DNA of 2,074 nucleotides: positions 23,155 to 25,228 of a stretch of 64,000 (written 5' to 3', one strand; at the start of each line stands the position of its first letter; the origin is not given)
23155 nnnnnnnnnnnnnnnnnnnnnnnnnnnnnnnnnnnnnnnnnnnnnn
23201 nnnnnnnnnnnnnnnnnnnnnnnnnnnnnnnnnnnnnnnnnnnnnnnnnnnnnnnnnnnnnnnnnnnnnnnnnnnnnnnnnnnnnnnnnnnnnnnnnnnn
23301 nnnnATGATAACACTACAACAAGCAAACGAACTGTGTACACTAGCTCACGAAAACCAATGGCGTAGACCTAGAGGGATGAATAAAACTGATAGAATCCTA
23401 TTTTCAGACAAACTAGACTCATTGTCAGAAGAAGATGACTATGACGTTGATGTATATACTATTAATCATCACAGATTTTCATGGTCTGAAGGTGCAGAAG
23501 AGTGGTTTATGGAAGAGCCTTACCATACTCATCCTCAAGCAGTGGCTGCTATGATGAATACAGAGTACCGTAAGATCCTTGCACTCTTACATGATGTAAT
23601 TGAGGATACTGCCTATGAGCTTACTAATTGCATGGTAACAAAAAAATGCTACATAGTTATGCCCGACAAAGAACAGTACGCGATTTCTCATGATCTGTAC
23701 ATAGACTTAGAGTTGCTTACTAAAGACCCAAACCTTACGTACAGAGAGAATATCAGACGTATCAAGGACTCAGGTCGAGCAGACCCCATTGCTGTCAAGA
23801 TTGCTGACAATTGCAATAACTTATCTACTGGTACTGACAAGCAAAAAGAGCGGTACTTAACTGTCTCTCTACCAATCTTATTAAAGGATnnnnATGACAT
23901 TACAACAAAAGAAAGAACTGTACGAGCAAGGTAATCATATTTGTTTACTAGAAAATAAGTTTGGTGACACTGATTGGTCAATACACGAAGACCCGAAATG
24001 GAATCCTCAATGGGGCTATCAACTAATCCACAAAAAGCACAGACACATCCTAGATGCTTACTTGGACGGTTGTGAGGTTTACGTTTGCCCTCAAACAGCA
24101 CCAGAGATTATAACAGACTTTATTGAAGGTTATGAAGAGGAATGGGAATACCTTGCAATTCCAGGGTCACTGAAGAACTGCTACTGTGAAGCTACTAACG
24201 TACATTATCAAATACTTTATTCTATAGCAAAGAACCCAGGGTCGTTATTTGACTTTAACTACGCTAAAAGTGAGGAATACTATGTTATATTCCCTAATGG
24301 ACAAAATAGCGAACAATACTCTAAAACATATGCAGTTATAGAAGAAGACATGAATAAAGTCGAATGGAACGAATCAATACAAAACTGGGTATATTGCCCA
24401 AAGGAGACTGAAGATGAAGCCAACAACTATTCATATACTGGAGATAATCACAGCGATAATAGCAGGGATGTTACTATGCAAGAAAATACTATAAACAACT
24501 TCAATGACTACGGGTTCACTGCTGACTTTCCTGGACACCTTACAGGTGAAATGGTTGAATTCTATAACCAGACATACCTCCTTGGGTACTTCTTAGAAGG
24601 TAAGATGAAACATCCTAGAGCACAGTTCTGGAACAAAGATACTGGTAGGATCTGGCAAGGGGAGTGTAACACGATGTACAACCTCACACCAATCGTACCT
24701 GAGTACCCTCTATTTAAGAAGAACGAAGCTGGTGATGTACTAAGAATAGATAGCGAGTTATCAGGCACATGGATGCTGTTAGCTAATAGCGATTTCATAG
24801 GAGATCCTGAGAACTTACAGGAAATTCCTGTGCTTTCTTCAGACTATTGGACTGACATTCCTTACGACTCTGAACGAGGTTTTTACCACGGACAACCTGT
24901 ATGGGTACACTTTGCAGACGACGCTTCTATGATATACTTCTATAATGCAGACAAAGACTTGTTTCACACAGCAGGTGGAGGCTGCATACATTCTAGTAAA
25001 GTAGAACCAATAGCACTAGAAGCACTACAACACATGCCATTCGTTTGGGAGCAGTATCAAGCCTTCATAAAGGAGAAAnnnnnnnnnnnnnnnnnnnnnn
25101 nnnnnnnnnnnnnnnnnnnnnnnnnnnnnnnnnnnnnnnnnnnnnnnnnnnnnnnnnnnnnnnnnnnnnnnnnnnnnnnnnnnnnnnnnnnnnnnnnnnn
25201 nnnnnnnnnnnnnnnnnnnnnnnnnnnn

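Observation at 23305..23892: Phage-encoded SpoT/Mesh1-like HD-domain (p)ppGpp hydrolase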

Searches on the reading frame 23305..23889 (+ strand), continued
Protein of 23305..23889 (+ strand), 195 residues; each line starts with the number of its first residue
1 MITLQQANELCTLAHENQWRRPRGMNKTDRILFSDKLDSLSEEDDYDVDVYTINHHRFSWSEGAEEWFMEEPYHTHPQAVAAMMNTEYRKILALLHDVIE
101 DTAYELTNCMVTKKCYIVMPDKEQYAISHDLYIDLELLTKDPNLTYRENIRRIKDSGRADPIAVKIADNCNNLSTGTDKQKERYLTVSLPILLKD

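Call 57: find_encoding_contigs(protein=P0013, flank=5000, max_places=1)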
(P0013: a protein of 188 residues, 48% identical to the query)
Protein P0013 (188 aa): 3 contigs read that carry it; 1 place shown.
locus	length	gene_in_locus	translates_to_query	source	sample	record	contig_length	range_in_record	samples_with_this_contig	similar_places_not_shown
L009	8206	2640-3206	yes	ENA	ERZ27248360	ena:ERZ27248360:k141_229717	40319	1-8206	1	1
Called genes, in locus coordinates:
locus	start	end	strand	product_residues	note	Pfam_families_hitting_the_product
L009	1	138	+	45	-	?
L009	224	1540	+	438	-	PF00587:tRNA-synt_2b, PF03129:HGTP_anticodon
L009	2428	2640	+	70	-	-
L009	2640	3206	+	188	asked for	-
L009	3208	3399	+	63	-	-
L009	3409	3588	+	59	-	-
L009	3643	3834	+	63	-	-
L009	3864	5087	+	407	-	-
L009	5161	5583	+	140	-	-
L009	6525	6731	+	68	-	-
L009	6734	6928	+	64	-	-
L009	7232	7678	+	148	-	PF00959:Phage_lysozyme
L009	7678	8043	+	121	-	-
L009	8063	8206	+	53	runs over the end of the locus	-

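Call 71: search_dna_similar(query=P0112, collection=phages, mode=protein, max_evalue=0.001, max_rows=40, rows=spread)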
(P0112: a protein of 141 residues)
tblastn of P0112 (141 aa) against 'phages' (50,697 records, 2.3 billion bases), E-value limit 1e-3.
Records with a match: 257; places in all: 259; records where one place covers at least 80% of the query: 137.
Best place of each record, by identity: <60% 257.
By first word of the organism name: Streptococcus 35; Klebsiella 31; Aeromonas 23; Bacteriophage 20; Vibrio 16; Salmonella 14; Cronobacter 13; Erwinia 12; Enterobacter 7; Stenotrophomonas 7; and 34 more.
By host as written in the record: - 41; Klebsiella pneumoniae 12; Cronobacter sakazakii 11; Aeromonas hydrophila BIOTECH 10089 9; Klebsiella pneumoniae K23 7; Aeromonas salmonicida 7; Stenotrophomonas maltophilia B28B 5; Rhodococcus erythropolis RIA 643 4; and 110 more.
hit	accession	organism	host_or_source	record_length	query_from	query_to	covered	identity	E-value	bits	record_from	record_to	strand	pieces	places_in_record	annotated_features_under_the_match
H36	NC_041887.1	Rhodococcus phage Weasels2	Rhodococcus erythropolis RIA 643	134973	2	127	89%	39.9%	3e-9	59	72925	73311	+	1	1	metal-dependent phosphohydrolase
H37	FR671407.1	Streptococcus phage 34117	Streptococcus pneumoniae, strain 34117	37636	6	137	94%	36.6%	2e-12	69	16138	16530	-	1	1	scaffold 2 | Metal dependent phosphohydrolase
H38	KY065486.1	Streptococcus phage IPP46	Streptococcus pneumoniae 670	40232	6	137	94%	36.6%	2e-12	69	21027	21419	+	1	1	metal dependent phosphohydrolase, HD region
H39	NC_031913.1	Streptococcus phage phiARI0460-1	Streptococcus pneumoniae 08B03577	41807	6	137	94%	36.6%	2e-12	69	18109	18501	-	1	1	metal-dependent phosphohydrolase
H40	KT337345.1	Streptococcus phage phiARI0285-1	Streptococcus pneumoniae 10B01328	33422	6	137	94%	36.6%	2e-12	68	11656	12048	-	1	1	HD_4 domain protein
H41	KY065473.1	Streptococcus phage IPP32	Streptococcus pneumoniae SA39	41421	6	137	94%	36.6%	1e-11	66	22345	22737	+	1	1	metal dependent phosphohydrolase, HD region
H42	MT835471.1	Bacteriophage sp.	human fecal samples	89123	4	136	94%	34.6%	4e-11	65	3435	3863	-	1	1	record has no annotation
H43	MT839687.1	Bacteriophage sp.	human fecal samples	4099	4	131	91%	32.9%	9e-7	52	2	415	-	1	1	record has no annotation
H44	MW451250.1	Vibrio phage phiTY18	Vibrio parahaemolyticus TY18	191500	4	141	98%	29.6%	6e-5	47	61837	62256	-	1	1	record has no annotation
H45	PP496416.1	Pseudomonas phage vB_PpuM-Kassivere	Pseudomonas putida KT2440 and Paw85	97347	3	137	96%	29.9%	2e-4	46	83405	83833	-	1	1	metal-dependent phosphohydrolase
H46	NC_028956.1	Mannheimia phage vB_MhS_1152AP2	Mannheimia haemolytica 1152A serotype A6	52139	5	137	94%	29.9%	2e-7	54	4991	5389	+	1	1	metal-dependent phosphohydrolase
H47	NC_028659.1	Klebsiella phage vB_KpnM_KB57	Klebsiella pneumoniae M-9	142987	6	117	79%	35.2%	1e-6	52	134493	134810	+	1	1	metal-dependent phosphohydrolase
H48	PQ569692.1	Klebsiella phage vB_Kpn_K54_rec6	Klebsiella pneumoniae K23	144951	6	117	79%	35.2%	1e-6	52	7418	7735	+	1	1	metal-dependent phosphohydrolase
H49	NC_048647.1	Klebsiella phage KNP2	Klebsiella sp.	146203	6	117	79%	35.2%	1e-6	52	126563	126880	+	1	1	metal-dependent phosphohydrolase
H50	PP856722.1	Salmonella phage vB_SEnST11_KE23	Salmonella enterica subsp. enterica ...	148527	1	117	83%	33.6%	2e-6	51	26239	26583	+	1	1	metal-dependent phosphohydrolase | thymidylate kinase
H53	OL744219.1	Enterobacter phage vB_ExiM_F5M1E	Enterobacter hormaechei subsp. ...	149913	1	134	95%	28.7%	1e-6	52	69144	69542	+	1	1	hypothetical protein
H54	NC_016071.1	Salmonella phage PVPSE1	Salmonella enteritidis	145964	1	117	83%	32.8%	3e-6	50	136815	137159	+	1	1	220: metal-dependent phosphohydrolase | 219: thymidylate kinase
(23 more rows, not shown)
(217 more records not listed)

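Call 72: get_annotated_region(hit=H54, flank=600)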
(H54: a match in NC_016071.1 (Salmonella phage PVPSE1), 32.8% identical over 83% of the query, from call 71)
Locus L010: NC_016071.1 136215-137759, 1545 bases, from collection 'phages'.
description: Salmonella phage PVP-SE1, complete genome.
organism: Salmonella phage PVPSE1 (NCBI taxid 889338)
taxonomy: Viruses; Duplodnaviria; Heunggongvirae; Uroviricota; Caudoviricetes; Vequintavirinae; Seunavirus; Seunavirus PVPSE1
host: Salmonella enteritidis; source: -; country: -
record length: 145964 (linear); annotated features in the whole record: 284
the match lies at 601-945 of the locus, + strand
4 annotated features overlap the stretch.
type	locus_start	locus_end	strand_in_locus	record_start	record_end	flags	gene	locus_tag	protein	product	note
CDS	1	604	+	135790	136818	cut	219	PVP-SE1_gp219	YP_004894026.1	thymidylate kinase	-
CDS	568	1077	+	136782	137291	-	220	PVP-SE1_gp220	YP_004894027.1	metal-dependent phosphohydrolase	similar to YP_656394.1 hypothetical protein PHG25ORF159c from Aeromonas phage 25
CDS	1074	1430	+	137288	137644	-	221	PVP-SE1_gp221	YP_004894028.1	hypothetical protein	-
CDS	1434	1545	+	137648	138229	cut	222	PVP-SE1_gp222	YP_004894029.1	hypothetical protein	-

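Call 80: find_encoding_contigs(protein=P0002, flank=4000, max_places=1)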
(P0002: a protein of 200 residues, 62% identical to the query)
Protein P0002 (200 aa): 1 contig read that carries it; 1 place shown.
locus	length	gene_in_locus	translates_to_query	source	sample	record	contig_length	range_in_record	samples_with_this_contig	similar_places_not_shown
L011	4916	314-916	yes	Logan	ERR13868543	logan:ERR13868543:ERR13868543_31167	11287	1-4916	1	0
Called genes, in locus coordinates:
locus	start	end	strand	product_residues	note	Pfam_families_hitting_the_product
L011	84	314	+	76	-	-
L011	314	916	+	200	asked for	-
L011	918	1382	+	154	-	-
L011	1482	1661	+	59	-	-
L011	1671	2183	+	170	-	-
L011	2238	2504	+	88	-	-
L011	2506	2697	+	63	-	-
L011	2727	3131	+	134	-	-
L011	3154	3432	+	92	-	-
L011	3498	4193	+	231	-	-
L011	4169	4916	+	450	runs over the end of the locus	-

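Call 81: find_related_loci(query=A1, collection=genome_contigs, flank=3000)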
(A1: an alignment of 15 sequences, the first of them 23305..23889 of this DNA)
Query A1 (195 aa) in genome_contigs; peptide patterns used: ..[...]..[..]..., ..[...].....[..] (x = any residue, [..] = any of these).
52 stretches matched a pattern, but none encodes a relative of the query by tblastn (E <= 1e-3).

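Call 82: find_related_loci(query=A1, collection=viral_contigs, flank=3000)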
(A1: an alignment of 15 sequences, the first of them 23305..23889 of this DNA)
Query A1 (195 aa) in viral_contigs; peptide patterns used: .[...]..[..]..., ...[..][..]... (x = any residue, [..] = any of these).
27 stretches matched a pattern; 6 encode a relative of the query (tblastn E <= 1e-3); 6 distinct loci.
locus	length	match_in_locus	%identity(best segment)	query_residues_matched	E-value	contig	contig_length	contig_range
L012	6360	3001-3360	72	72-194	2e-52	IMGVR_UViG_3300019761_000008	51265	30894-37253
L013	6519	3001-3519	32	4-193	2e-17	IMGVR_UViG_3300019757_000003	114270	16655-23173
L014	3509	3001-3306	39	65-174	3e-15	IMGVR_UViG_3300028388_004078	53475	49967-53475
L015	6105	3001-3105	57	72-106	3e-7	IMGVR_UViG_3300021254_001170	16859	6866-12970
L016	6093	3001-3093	61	72-102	6e-7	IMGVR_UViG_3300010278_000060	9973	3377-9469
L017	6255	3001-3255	34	71-168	1e-5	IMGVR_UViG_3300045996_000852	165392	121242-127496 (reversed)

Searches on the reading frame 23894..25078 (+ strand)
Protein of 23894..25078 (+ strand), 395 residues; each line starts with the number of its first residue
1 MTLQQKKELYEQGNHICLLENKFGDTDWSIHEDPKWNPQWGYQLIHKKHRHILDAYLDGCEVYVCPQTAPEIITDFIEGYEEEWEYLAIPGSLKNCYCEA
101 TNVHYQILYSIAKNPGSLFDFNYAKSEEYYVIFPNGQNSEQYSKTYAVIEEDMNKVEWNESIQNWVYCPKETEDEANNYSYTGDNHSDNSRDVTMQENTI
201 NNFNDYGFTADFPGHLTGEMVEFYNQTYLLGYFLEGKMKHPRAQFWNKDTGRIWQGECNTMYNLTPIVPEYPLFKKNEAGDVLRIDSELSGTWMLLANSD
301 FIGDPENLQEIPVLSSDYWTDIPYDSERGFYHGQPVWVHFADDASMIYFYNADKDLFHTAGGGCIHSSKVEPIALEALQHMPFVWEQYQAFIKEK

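Call 3: search_protein_families(library=pfam, proteins=[window:23894-25078:+], max_evalue=1)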
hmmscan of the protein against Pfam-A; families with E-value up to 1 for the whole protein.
window:23894-25078:+ (395 aa): 2 families
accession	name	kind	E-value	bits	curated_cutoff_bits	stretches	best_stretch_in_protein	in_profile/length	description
PF00954.25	S_locus_glycop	-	0.018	16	24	1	119-186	23-91/111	S-locus glycoprotein domain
PF08818.16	DUF1801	-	0.14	13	27.2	0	331-380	24-79/85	Domain of unknown function (DU1801)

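Call 4: search_protein_families(library=phrogs, proteins=[window:23894-25078:+], max_evalue=0.01)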
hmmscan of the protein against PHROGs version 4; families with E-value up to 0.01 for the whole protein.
window:23894-25078:+ (395 aa): 0 families

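Call 8: search_protein_families(library=ncbifam, proteins=[window:23894-25078:+], max_evalue=1)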
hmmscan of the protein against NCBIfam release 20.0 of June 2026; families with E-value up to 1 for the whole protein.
window:23894-25078:+ (395 aa): 0 families

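Call 36: find_homologous_proteins(query=window:23894-25078:+, max_evalue=0.001)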
Query window:23894-25078:+ (395 aa): 18 proteins with E <= 0.001 among 503 candidates.
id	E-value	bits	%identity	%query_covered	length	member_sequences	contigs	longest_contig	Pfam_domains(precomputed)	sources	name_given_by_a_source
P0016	1.7e-281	951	100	100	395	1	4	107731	-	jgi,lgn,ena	-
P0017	1.5e-70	256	41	99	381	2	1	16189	-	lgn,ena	-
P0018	4.3e-67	245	38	100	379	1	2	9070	-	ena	-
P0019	7.4e-67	244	40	100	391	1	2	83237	-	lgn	-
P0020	2.9e-64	236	39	99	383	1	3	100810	-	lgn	-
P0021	1.6e-55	207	37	99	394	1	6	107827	-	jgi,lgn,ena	-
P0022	1.1e-53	201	37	44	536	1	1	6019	-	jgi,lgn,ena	-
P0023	1.7e-52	197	35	99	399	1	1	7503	-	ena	-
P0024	3.5e-51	193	36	98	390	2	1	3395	-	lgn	-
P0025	3.6e-48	183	33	99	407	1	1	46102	-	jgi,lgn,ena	-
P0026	3.4e-46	176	35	100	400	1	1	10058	-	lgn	-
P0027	1.0e-44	171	36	57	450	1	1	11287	-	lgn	-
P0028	1.2e-41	161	32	100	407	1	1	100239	-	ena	-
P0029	4.8e-34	136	32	78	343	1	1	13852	-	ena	-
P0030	5.5e-34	136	42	51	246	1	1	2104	-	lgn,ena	-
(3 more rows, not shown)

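Call 58: predict_structure(alignment_id=A2)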
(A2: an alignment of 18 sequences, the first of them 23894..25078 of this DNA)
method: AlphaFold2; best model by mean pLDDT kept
length: 395 residues; sequences in the alignment: 18
mean_pLDDT: 70.6   pTM: 0.42
mean pLDDT of the five models: 70.6, 69.3, 64.3, 62.6, 57.5
residues with pLDDT >= 90: 119; 70-90: 122; 50-70: 38; < 50: 116
segments of 3 or more residues with pLDDT < 50: 93-199, 358-364
pLDDT, mean of each block of 10 residues (from residue 1): 94 95 78 93 92 81 71 87 78 43 42 38 34 37 33 37 38 30 28 36 83 80 81 76 86 69 81 92 92 96 91 75 90 92 88 64 59 96 94 76
secondary structure, 60 per line:
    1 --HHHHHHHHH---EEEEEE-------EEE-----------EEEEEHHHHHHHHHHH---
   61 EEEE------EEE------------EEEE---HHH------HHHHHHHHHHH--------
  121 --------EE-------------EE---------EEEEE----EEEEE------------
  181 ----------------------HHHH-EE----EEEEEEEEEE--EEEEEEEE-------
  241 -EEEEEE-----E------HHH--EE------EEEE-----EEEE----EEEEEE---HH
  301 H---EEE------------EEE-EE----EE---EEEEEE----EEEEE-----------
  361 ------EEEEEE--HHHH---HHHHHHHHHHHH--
elements in order: H3-11 E15-20 E28-30 E42-46 H47-57 E61-64 E71-73 E86-89 H102-112 E155-159 E164-168 H203-206 E214-223 E226-233 E242-247 E273-276 E282-285 E290-295 E305-307 E320-322 E335-340 E345-349 E367-372 H375-378 H382-393

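Call 62: fold_search(model_id=the predicted structure, library=pdb)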
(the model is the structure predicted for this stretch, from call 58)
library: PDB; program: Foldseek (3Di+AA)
matches with E <= 10: 114; with E <= 0.001: 0
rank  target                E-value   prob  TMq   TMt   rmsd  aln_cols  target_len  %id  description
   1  3r2t_B                3.8e-01  0.03  0.06  0.11  18.4       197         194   12  2.2 Angstrom Resolution Crystal Structure of Superantigen-like Protein from Staphylococcus aureus subsp. aureus NCTC 8 (released 2011-03-23)
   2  6f1u_h                8.5e-01  0.06  0.08  0.08  17.6       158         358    8  N terminal region of dynein tail domains in complex with dynactin filament and BICDR-1 (released 2018-01-17)
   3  6f1t_h                8.5e-01  0.06  0.08  0.08  17.6       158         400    8  Cryo-EM structure of two dynein tail domains bound to dynactin and BICDR1 (released 2018-01-17)
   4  3v05_B                1.1e+00  0.02  0.07  0.10  18.3       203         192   14  2.4 Angstrom Crystal Structure of Superantigen-like Protein from Staphylococcus aureus. (released 2011-12-21)
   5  4rfb_C                1.2e+00  0.02  0.07  0.11  18.6       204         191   12  1.93 Angstrom Crystal Structure of Superantigen-like Protein from Staphylococcus aureus in Complex with Sialyl-Lewis X (released 2014-10-08)
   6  5yje_C                1.5e+00  0.04  0.11  0.13  16.0       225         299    9  Crystal structure of HIRA(644-1017) (released 2018-06-20)
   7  9wms_W                1.5e+00  0.06  0.12  0.09  14.8       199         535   11  Co-transcriptional histone H3K36 methylation complex containing RNA polymerase II elongation complex, Set2, and the up (released 2025-12-24)
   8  5m8e_A                1.6e+00  0.05  0.10  0.11  16.4       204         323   12  Crystal structure of a GH43 arabonofuranosidase from Weissella sp. strain 142 (released 2017-05-10)
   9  5wru_A                1.8e+00  0.02  0.09  0.10  16.9       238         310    8  Crystal structure of type I inorganic pyrophosphatase from P falciparum (released 2017-10-11)
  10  7zjx_LD               2.0e+00  0.06  0.09  0.13  15.7       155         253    8  Rabbit 80S ribosome programmed with SECIS and SBP2 (released 2022-09-07)
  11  5wru_D                2.2e+00  0.02  0.08  0.10  16.2       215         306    8  Crystal structure of type I inorganic pyrophosphatase from P falciparum (released 2017-10-11)
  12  5wru_E                2.4e+00  0.02  0.07  0.08  19.6       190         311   10  Crystal structure of type I inorganic pyrophosphatase from P falciparum (released 2017-10-11)
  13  7ls1_D2               2.5e+00  0.03  0.09  0.13  19.9       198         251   12  80S ribosome from mouse bound to eEF2 (Class II) (released 2021-11-03)
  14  6t4q_LA               2.6e+00  0.06  0.10  0.13  15.1       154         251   10  Structure of yeast 80S ribosome stalled on the CGA-CCG inhibitory codon combination. (released 2019-12-25)
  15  5aj0_AA               2.6e+00  0.05  0.09  0.13  15.5       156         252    8  Cryo electron microscopy of actively translating human polysomes (POST state). (released 2015-05-20)
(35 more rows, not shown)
